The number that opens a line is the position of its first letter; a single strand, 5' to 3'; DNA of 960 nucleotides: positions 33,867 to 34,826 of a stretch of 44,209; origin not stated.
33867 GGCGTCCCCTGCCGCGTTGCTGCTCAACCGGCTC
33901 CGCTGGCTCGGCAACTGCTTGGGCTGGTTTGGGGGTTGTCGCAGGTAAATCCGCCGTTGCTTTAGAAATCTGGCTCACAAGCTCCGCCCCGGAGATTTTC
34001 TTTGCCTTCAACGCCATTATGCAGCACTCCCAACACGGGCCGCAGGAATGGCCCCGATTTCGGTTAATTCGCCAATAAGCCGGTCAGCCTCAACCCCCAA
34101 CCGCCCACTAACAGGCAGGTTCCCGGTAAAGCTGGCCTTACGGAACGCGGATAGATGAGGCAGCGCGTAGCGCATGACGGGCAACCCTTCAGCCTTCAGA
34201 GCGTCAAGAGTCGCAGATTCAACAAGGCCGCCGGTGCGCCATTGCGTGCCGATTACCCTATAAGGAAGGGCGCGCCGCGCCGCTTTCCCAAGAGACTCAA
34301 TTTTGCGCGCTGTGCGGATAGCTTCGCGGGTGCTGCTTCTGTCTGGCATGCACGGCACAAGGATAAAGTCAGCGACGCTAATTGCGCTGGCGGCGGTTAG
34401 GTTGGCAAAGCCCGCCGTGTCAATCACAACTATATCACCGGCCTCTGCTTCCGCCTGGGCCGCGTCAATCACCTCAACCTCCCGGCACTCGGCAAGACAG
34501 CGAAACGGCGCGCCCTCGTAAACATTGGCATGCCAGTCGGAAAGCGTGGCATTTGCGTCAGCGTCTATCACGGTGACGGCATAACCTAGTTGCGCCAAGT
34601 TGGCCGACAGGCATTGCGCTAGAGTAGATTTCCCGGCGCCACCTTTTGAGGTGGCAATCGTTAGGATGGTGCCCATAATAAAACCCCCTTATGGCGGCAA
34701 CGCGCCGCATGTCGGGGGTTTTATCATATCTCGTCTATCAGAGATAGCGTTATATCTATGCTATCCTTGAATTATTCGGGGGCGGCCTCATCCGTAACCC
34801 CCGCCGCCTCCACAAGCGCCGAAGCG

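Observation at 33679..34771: No integrase, but a ParA partition cassette: candidate phage-plasmid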

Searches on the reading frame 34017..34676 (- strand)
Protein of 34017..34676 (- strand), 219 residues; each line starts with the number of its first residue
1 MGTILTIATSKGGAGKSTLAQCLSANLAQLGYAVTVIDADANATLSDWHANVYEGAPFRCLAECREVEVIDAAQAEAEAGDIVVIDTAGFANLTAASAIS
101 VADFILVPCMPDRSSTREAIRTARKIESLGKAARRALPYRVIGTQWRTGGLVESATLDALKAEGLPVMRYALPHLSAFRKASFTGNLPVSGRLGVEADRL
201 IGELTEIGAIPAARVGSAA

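Call 17: search_dna_similar(query=window:34017-34676:-, collection=phages, mode=protein)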
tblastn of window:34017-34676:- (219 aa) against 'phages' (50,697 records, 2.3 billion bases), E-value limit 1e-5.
Records with a match: 194; places in all: 195; records where one place covers at least 80% of the query: 177.
Best place of each record, by identity: <60% 194.
By first word of the organism name: Mycobacterium 137; Gordonia 27; Rhizobium 5; Rhodobacter 5; Vibrio 4; Bacteriophage 3; Zymomonas 3; Sodalis 3; Aurantimonas 2; Tunturiibacter 1; and 4 more.
By host as written in the record: Mycobacterium smegmatis mc2 155 106; Gordonia terrae 3612 24; Mycobacterium smegmatis mc#155 17; - 9; Mycobacterium smegmatis mc2155 6; Rhodobacter capsulatus YW1 5; Vibrio parahaemolyticus 4; Mycobacterium phlei 2; and 17 more.
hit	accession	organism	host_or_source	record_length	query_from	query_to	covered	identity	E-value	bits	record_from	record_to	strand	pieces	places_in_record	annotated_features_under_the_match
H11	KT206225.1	Mycobacterium phage Phlei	Mycobacterium phlei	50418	3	200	90%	32.3%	6e-11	67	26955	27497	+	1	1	hypothetical protein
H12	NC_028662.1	Mycobacterium phage Phlei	Mycobacterium phlei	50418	3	200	90%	32.3%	6e-11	67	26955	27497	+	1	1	ParA-like partition protein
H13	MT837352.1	Bacteriophage sp.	human fecal samples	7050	4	178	80%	32.4%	3e-18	88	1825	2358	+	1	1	record has no annotation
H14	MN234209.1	Mycobacterium phage Toaka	Mycobacterium smegmatis mc2 155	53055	1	189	86%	29.5%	2e-6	54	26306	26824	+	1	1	34: ParA-like dsDNA partitioning protein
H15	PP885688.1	Tunturiibacter phage Tunturi_5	Tunturiibacter psychrotolerans X4BP1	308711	1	186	85%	29.4%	4e-11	67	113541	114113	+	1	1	ParA-like partition protein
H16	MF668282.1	Gordonia phage ShayRa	Gordonia terrae 3612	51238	3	181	82%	30.6%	2e-8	60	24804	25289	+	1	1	ParA-like dsDNA partitioning protein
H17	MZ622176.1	Gordonia phage Looper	Gordonia terrae 3612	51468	3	181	82%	30.6%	2e-8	60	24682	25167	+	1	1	37: ParA-like dsDNA partitioning protein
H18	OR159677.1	Gordonia phage Nebulosus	Gordonia terrae 3612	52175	3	181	82%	30.6%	2e-8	60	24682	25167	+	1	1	36: ParA-like dsDNA partitioning protein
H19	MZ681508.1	Gordonia Phage Boohoo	Gordonia terrae 3612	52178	3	181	82%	30.6%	2e-8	60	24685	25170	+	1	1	36: ParA-like dsDNA partitioning protein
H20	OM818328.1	Gordonia phage Switzerland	Gordonia terrae 3612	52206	3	181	82%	30.6%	2e-8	60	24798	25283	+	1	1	36: ParA-like dsDNA partitioning protein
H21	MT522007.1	Gordonia phage Epsocamisio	Gordonia terrae 3612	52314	3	181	82%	30.6%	2e-8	60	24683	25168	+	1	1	36: ParA-like dsDNA partitioning protein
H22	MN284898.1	Gordonia phage MinecraftSteve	Gordonia terrae 3612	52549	3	181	82%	30.6%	2e-8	60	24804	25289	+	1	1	37: ParA-like dsDNA partitioning protein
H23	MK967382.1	Gordonia phage ReMo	Gordonia terrae 3612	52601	3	181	82%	30.6%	2e-8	60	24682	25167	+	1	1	36: ParA-like dsDNA partitioning protein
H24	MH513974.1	Gordonia phage LastResort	Gordonia terrae 3612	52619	3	181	82%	30.6%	2e-8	60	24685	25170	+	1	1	36: ParA-like dsDNA partitioning protein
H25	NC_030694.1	Gordonia phage Rosalind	Gordonia terrae 3612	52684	3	181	82%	30.6%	2e-8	60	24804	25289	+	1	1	36: ParA-like partition protein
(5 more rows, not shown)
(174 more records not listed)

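Call 20: find_encoding_contigs(protein=window:34017-34676:-, flank=10000, max_places=10)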
Protein window:34017-34676:- (219 aa): 4 contigs read that carry it; 2 places shown.
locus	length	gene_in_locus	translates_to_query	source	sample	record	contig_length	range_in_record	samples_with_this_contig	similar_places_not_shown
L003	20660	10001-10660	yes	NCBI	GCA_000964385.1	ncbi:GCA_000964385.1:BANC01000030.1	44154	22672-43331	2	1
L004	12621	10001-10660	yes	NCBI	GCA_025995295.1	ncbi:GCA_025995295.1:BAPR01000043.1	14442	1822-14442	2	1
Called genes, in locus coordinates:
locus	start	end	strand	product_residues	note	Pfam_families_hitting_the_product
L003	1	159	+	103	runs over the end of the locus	-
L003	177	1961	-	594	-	-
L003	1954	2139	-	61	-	-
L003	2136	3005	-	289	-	PF09250:Prim-Pol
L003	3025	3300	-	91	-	-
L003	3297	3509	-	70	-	-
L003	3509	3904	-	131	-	-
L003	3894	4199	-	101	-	-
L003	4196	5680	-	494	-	PF00270:DEAD, PF04851:ResIII, PF13604:AAA_30 (faint), PF00271:Helicase_C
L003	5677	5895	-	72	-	-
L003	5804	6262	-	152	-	PF00436:SSB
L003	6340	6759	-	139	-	-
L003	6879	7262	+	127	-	PF13560:HTH_31 (weak), PF01381:HTH_3, PF12844:HTH_19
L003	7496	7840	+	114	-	-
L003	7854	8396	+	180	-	PF05565:Sipho_Gp157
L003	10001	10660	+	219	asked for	PF01656:CbiA, PF07015:VirC1, PF09140:MipZ (faint), PF10609:ParA (weak), PF13614:AAA_31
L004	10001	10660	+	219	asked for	PF01656:CbiA, PF07015:VirC1, PF09140:MipZ (faint), PF10609:ParA (weak), PF13614:AAA_31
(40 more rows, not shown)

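Call 22: find_related_loci(query=window:34017-34676:-, collection=genome_contigs, flank=10000)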
Query window:34017-34676:- (219 aa) in genome_contigs; peptide patterns used: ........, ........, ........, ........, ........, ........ (x = any residue, [..] = any of these).
600 stretches matched a pattern (row limit reached: there are more); 2 encode a relative of the query (tblastn E <= 1e-3); 2 distinct loci.
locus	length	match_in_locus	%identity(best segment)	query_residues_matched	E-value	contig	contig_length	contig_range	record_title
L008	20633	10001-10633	55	1-211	2e-77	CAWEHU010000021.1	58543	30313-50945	MAG: uncultured Alphaproteobacteria bacterium isolate MFD08669.bin.2.15 genome assembly, contig: contig_7375, whole geno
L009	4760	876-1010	56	1-45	2e-10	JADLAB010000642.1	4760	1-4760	MAG: Polyangiaceae bacterium isolate SJ101 c_000001356561, whole genome shotgun sequence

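Call 36: find_related_loci(query=window:34017-34676:-, collection=viral_contigs, flank=10000)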
Query window:34017-34676:- (219 aa) in viral_contigs; peptide patterns used: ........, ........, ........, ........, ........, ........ (x = any residue, [..] = any of these).
18 stretches matched a pattern, but none encodes a relative of the query by tblastn (E <= 1e-3).

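Call 37: find_homologous_proteins(query=window:34017-34676:-)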
Query window:34017-34676:- (219 aa): 700 proteins with E <= 0.001 among 2162 candidates; the best 120 are listed.
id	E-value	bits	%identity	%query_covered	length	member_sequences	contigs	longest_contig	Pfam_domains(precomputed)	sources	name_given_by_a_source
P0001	4.5e-134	462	100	100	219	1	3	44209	PF10609.16,PF01656.30,PF13614.13,PF07015.18,PF09140.18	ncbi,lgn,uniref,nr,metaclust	ncbi:ParA family protein [Acidocella aminolytica]|uniref:Chromosome partitioning ATPase ParA n=1 Tax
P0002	5.7e-94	331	71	97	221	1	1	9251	PF10609.16,PF01656.30,PF13614.13,PF07015.18,PF09140.18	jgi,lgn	jgi:chromosome partitioning protein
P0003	5.1e-84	299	63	97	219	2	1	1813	PF10609.16,PF01656.30,PF13614.13,PF07015.18,PF09140.18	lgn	-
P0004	3.0e-83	296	64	97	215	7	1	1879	PF10609.16,PF01656.30,PF13614.13,PF07015.18,PF09140.18,PF02374.22,PF03308.23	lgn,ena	-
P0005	3.3e-79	283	62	97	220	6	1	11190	PF10609.16,PF01656.30,PF13614.13,PF07015.18,PF09140.18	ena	-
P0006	5.8e-78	279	62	100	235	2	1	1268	PF10609.16,PF01656.30,PF13614.13,PF07015.18,PF09140.18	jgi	jgi:chromosome partitioning protein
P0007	1.0e-75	272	61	96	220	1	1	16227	PF10609.16,PF01656.30,PF13614.13,PF07015.18,PF09140.18,PF02374.22,PF03308.23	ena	-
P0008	2.0e-75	271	60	98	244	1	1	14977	PF10609.16,PF01656.30,PF13614.13,PF07015.18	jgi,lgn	jgi:chromosome partitioning protein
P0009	6.6e-72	259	56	96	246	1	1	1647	PF10609.16,PF01656.30,PF13614.13,PF07015.18,PF09140.18,PF02374.22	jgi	-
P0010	1.0e-71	259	59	99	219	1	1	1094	PF10609.16,PF01656.30,PF13614.13,PF07015.18,PF09140.18,PF02374.22,PF03308.23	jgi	jgi:chromosome partitioning protein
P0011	1.9e-71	258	56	97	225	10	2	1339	PF10609.16,PF01656.30,PF13614.13,PF07015.18,PF09140.18,PF02374.22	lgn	-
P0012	3.2e-71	257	57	97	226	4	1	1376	PF10609.16,PF01656.30,PF13614.13,PF07015.18,PF09140.18,PF02374.22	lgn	-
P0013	3.6e-71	257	56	97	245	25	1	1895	PF10609.16,PF01656.30,PF13614.13,PF07015.18,PF09140.18,PF02374.22,PF00448.29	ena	-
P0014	1.1e-70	255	56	97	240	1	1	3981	PF10609.16,PF01656.30,PF13614.13,PF07015.18,PF09140.18,PF00448.29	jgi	jgi:chromosome partitioning protein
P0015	2.1e-70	254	56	96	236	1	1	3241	PF10609.16,PF01656.30,PF13614.13,PF07015.18,PF09140.18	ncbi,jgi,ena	-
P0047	3.9e-64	234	52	98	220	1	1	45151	PF10609.16,PF01656.30,PF13614.13,PF07015.18,PF09140.18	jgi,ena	jgi:chromosome partitioning protein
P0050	1.3e-63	232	52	98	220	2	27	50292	PF10609.16,PF01656.30,PF13614.13,PF07015.18,PF09140.18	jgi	jgi:chromosome partitioning protein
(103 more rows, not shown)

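Call 38: find_encoding_contigs(protein=P0047, flank=10000, max_places=3)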
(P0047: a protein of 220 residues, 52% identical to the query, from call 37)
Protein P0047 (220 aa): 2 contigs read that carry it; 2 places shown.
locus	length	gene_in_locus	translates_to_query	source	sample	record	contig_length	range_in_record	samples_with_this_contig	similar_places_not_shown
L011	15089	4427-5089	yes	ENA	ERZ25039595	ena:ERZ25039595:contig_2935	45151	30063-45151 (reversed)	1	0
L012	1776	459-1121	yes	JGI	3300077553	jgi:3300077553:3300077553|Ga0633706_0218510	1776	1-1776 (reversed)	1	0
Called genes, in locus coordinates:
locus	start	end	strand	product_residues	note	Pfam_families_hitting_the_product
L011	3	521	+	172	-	?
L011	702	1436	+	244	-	-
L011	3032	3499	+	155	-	PF12973:Cupin_7 (weak), PF14499:DUF4437 (weak), PF07883:Cupin_2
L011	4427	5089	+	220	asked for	PF01656:CbiA, PF07015:VirC1, PF09140:MipZ (faint), PF10609:ParA (weak), PF13614:AAA_31 (weak)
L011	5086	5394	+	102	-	-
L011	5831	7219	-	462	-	PF13701:DDE_Tnp_1_4, PF01609:DDE_Tnp_1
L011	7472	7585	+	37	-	PF13005:zf-IS66 (weak)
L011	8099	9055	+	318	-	PF04796:RepA_C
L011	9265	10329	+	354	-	PF13384:HTH_23, PF13518:HTH_28, PF13551:HTH_29, PF13565:HTH_32 (weak), PF13592:HTH_33, PF13358:DDE_3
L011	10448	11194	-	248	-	PF00106:adh_short, PF08659:KR, PF23441:SDR, PF13561:adh_short_C2, PF00107:ADH_zinc_N (weak)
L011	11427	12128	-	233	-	PF13610:DDE_Tnp_IS240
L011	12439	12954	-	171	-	-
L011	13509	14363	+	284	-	PF00155:Aminotran_1_2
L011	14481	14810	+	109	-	PF02627:CMD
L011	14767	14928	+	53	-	-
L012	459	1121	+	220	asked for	PF01656:CbiA, PF07015:VirC1, PF09140:MipZ (faint), PF10609:ParA (weak), PF13614:AAA_31 (weak)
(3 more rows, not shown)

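Call 39: find_encoding_contigs(protein=P0050, flank=10000, max_places=3)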
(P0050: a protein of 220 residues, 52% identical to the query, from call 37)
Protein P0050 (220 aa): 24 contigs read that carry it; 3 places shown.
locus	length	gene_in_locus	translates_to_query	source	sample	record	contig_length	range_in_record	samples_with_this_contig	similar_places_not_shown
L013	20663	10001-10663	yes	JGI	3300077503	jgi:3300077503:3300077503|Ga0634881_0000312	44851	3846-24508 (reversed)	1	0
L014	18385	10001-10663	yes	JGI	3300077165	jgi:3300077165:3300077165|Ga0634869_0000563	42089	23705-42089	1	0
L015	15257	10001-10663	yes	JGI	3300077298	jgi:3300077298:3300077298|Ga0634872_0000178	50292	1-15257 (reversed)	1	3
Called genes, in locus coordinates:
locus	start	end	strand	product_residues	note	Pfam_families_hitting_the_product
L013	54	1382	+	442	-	PF00266:Aminotran_5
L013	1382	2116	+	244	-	-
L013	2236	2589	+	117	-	PF12840:HTH_20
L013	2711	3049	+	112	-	PF01695:IstB_IS21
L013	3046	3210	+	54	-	-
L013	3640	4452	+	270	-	PF01266:DAO (weak), PF13450:NAD_binding_8 (faint), PF13738:Pyr_redox_3 (faint)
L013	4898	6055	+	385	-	PF01384:PHO4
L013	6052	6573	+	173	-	PF01451:LMWPc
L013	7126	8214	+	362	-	PF02492:cobW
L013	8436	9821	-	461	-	-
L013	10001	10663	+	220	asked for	PF01656:CbiA, PF07015:VirC1, PF09140:MipZ (faint), PF10609:ParA (weak), PF13614:AAA_31 (faint)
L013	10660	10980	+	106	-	-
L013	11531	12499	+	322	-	PF04796:RepA_C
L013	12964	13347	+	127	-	-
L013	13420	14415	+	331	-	PF13737:DDE_Tnp_1_5, PF01609:DDE_Tnp_1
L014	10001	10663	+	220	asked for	PF01656:CbiA, PF07015:VirC1, PF09140:MipZ (faint), PF10609:ParA (weak), PF13614:AAA_31 (faint)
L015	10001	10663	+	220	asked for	PF01656:CbiA, PF07015:VirC1, PF09140:MipZ (faint), PF10609:ParA (weak), PF13614:AAA_31 (faint)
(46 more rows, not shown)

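Call 53: search_solved_structures(query=window:34017-34676:-, max_evalue=0.001)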
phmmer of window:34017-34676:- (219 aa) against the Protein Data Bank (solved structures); distinct sequences matched with E-value up to 0.001: 12.
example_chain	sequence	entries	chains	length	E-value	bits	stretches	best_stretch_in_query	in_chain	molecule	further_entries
4dzz_A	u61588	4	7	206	5.3e-10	42.5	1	4-185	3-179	Plasmid partitioning protein ParF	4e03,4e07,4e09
5u1g_D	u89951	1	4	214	5.8e-10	42.4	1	4-186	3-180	ParA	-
3cwq_A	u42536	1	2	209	8.3e-10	41.9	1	4-186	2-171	ParA family chromosome partitioning protein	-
4v03_A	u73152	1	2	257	3.6e-08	36.5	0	2-42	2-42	SITE-DETERMINING PROTEIN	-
1hyq_A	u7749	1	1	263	5e-08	36.1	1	4-43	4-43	CELL DIVISION INHIBITOR (MIND-1)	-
4v02_A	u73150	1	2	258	3.8e-07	33.2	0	81-169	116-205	SITE-DETERMINING PROTEIN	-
5zme_A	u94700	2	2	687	0.00013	24.9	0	8-54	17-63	ATPase ARSA1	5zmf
6non_A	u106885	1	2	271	0.00032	23.6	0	5-95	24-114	Cobyrinic acid ac-diamide synthase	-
6noo_A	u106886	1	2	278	0.00035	23.5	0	5-95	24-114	Maintenance of carboxysome positioning A protein, MCDA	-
3k9g_A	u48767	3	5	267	0.00035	23.5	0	4-49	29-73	PF-32 protein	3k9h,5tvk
3dtt_A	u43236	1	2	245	0.00053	22.9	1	15-140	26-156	NADP oxidoreductase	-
9nbl_A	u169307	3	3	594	0.0009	22.2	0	6-48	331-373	Arsenite transporter ATPase-like protein,arsA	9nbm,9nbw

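Call 54: search_protein_families(library=ncbifam, max_evalue=0.01, proteins=[window:34017-34676:-])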
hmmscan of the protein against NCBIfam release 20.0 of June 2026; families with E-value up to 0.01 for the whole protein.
window:34017-34676:- (219 aa): 24 families
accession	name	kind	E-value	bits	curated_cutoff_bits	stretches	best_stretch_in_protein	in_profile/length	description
NF041546.1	ParA_partition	equivalog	4.4e-29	101.5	180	1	4-190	1-186/203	ParA family partition ATPase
NF010423.0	PRK13849.1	equivalog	7.5e-16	58.2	313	1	4-182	3-186/231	conjugal transfer ATPase VirC1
TIGR01969.1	minD_arch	subfamily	1.1e-10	41.1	201.75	1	4-41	2-39/251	cell division ATPase MinD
TIGR03371.1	cellulose_yhjQ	equivalog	1.6e-09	37.7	157.85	2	4-45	3-44/246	cellulose biosynthesis protein BcsQ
TIGR01968.1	minD_bact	equivalog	6.7e-08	32.2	212.9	1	3-41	2-40/261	septum site-determining protein MinD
TIGR03453.1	partition_RepA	equivalog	3.6e-06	26.1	348.45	1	4-49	106-151/387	plasmid partitioning protein RepA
TIGR01007.1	eps_fam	subfamily_domain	4.6e-06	26.3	108.05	1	4-43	19-58/204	polysaccharide biosynthesis tyrosine autokinase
NF047398.1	AAA_KGGVGR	domain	7.1e-06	26.5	90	1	4-43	4-43/190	KGGVGR-motif variant AAA ATPase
NF041136.1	MrpORP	equivalog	2.9e-05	23.5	450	1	5-41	8-44/365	iron-sulfur cluster carrier protein MrpORP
NF010443.0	PRK13869.1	subfamily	9.1e-05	21.4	446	1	4-47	123-166/405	plasmid-partitioning protein RepA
NF033200.1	F430_CfbC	exception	0.00013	21.4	402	0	10-43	7-40/260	Ni-sirohydrochlorin a,c-diamide reductive cyclase ATP-dependent reductase subunit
NF041417.1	ArsA_halo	exception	0.00016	20.6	800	1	7-74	337-404/617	arsenical pump-driving ATPase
TIGR03815.1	CpaE_hom_Actino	equivalog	0.00017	20.8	154.45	1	2-42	111-151/340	septum site-determining protein Ssd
NF002059.0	PRK00889.1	subfamily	0.00082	19.1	244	1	9-41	11-43/177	adenylyl-sulfate kinase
TIGR01287.1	nifH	equivalog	0.00099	18.5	394.35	0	10-43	7-40/275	nitrogenase iron protein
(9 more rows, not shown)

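Call 63: find_encoding_contigs(protein=P0002, flank=10000, max_places=2)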
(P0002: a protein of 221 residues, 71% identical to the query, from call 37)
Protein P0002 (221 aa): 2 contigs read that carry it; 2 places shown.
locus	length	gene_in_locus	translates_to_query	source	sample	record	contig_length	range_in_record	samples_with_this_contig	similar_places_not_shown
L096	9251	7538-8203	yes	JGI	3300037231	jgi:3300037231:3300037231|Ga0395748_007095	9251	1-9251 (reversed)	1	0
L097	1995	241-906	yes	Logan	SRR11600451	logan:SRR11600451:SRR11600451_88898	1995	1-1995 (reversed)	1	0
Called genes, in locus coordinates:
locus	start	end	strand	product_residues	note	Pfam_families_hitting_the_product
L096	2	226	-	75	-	?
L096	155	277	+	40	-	-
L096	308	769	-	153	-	-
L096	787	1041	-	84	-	-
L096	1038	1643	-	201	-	-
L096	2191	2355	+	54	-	-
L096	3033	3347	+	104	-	PF04545:Sigma70_r4 (faint), PF02796:HTH_7 (faint)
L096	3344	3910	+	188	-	-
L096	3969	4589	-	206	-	-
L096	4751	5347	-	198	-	-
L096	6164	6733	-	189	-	PF13730:HTH_36 (weak)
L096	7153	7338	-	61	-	-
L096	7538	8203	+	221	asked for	PF01656:CbiA, PF07015:VirC1, PF09140:MipZ (faint), PF10609:ParA (weak), PF13614:AAA_31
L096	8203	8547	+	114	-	-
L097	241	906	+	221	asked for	PF01656:CbiA, PF07015:VirC1, PF09140:MipZ (faint), PF10609:ParA (weak), PF13614:AAA_31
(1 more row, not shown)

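Call 64: find_encoding_contigs(protein=P0007, flank=10000, max_places=2)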
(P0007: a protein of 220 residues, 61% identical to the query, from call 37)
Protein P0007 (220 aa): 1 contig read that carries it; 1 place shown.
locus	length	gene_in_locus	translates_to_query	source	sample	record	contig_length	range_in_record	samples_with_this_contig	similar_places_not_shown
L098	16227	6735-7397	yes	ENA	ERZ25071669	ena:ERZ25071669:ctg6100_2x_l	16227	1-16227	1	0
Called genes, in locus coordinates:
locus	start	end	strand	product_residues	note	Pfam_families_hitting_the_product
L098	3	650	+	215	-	?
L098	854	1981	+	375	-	-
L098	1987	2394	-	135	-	PF10387:DUF2442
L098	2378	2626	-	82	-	PF13711:DUF4160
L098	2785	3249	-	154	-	-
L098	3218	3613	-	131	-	-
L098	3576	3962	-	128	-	PF05973:Gp49 (weak)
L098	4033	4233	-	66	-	-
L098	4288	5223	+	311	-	PF00239:Resolvase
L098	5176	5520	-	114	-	PF00561:Abhydrolase_1 (weak)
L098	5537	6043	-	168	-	PF12146:Hydrolase_4, PF00561:Abhydrolase_1, PF12697:Abhydrolase_6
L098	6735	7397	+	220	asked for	PF01656:CbiA, PF02374:ArsA_ATPase, PF03308:MeaB (faint), PF07015:VirC1, PF09140:MipZ (faint), PF10609:ParA, PF13614:AAA_31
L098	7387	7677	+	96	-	-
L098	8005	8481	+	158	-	PF13730:HTH_36 (weak)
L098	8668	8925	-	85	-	PF06412:TraD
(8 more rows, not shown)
